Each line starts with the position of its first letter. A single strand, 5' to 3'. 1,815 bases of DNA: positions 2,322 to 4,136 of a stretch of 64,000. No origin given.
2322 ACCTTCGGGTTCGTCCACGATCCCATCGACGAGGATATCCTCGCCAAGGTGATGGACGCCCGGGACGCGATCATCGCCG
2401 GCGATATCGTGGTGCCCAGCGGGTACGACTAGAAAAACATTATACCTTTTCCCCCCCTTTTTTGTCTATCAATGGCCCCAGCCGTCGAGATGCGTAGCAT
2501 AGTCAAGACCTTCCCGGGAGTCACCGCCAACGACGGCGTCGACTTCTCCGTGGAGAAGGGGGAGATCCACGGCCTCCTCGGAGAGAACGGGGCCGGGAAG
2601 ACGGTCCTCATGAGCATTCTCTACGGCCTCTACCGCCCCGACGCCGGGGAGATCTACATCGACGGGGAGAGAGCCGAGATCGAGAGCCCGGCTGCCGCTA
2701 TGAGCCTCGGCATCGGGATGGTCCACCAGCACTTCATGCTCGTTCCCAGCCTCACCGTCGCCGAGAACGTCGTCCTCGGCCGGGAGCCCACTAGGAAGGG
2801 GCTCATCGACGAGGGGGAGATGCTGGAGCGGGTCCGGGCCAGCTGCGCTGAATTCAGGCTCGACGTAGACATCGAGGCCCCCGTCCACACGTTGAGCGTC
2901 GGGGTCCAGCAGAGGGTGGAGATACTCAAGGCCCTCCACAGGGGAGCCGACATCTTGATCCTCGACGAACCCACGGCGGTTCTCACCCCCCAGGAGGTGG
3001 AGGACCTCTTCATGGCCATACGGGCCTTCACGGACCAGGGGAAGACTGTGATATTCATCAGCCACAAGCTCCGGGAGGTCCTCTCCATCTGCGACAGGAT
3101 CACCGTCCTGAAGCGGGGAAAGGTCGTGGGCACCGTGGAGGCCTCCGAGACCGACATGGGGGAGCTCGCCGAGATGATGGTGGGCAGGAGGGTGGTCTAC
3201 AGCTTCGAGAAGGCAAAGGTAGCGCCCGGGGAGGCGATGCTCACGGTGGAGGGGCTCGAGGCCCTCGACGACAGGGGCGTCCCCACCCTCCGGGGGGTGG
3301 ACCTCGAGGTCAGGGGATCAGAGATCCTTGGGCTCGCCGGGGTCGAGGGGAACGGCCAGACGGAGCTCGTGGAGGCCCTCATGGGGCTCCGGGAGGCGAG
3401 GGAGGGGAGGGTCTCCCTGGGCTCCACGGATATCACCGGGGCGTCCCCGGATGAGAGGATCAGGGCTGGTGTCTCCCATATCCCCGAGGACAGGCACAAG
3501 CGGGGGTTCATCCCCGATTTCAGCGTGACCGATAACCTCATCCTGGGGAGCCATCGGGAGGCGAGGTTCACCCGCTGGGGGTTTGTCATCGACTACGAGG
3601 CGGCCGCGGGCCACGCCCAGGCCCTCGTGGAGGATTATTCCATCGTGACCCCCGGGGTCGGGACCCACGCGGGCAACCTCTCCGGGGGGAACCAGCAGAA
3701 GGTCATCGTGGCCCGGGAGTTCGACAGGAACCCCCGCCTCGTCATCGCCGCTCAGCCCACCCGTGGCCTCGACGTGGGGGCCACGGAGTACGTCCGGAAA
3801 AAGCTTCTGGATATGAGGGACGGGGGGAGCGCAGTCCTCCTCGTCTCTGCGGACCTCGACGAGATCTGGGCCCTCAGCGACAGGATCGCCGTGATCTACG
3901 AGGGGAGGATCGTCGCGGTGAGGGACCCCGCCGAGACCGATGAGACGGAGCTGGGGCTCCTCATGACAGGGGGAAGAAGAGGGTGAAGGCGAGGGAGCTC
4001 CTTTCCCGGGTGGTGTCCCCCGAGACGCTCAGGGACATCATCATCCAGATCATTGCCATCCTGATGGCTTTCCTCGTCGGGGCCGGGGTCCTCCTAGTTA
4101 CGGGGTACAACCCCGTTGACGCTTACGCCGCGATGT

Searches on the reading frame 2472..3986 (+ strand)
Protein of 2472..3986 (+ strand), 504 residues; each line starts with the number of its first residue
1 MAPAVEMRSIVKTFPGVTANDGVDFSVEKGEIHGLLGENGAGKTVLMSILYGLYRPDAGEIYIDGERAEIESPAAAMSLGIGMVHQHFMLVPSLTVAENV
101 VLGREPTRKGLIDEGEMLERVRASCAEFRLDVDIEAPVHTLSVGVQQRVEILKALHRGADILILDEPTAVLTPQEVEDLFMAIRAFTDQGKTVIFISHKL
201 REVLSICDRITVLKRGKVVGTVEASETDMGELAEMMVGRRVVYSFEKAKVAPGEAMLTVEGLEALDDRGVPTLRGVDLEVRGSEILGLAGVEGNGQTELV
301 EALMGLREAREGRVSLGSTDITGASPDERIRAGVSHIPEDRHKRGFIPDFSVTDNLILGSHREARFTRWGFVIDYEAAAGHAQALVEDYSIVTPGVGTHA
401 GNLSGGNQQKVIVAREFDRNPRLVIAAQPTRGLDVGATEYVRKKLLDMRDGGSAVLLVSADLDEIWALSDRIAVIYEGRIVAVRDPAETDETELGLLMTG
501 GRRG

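Call 11: search_protein_families(library=ncbifam, proteins=[window:2472-3986:+])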
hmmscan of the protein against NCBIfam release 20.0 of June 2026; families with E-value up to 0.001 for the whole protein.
window:2472-3986:+ (504 aa): 190 families (the best 25 are shown)
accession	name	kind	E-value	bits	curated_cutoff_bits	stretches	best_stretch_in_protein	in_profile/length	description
NF047930.1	ABC_ATP_B6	equivalog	3.9e-144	481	670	1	4-500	2-510/510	putative B6 ABC transporter ATP-binding protein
NF008442.0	PRK11288.1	equivalog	1.7e-126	422.5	689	1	2-493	5-490/504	L-arabinose ABC transporter ATP-binding protein AraG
NF010069.0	PRK13549.1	equivalog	2e-121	405.9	699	1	4-482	5-485/513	xylose ABC transporter ATP-binding protein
NF041861.1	YtfR_transport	equivalog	1.4e-117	393.1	850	1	6-482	3-474/492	galactofuranose ABC transporter, ATP-binding protein YtfR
NF008030.0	PRK10762.1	equivalog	1.7e-112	376.7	745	1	3-486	3-479/501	ribose ABC transporter ATP-binding protein RbsA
NF008215.0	PRK10982.1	equivalog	4.8e-112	375.1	828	1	5-494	14-498/506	galactose/methyl galactoside ABC transporter ATP-binding protein MglA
NF007253.0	PRK09700.1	equivalog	4.2e-111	372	772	1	2-486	3-493/510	D-allose ABC transporter ATP-binding protein AlsA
NF040905.2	GguA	equivalog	3.5e-106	355.6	810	1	5-491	2-493/500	multiple monosaccharide ABC transporter ATP-binding protein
TIGR02633.1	xylG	equivalog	1.8e-105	353.3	723.65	1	5-482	2-483/500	D-xylose ABC transporter ATP-binding protein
NF011967.0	PRK15439.1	equivalog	4.1e-105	352.1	586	1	2-482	9-483/510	autoinducer 2 ABC transporter ATP-binding protein LsrA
TIGR03410.1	urea_trans_UrtE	equivalog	1.4e-60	204.6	285.8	2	17-235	13-227/230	urea ABC transporter ATP-binding subunit UrtE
TIGR01188.1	drrA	subfamily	3.3e-60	203.9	312.45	2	12-222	1-206/302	daunorubicin resistance ABC transporter, ATP-binding protein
TIGR04406.1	LPS_export_lptB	equivalog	1.7e-57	194.4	240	2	6-224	3-219/239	LPS export ABC transporter ATP-binding protein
NF010060.0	PRK13537.1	equivalog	1.1e-55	188.7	521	2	3-220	14-226/314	nodulation factor ABC transporter ATP-binding protein NodI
TIGR02857.1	CydD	equivalog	4.5e-55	187.6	435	2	4-212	321-528/529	thiol reductant ABC exporter subunit CydD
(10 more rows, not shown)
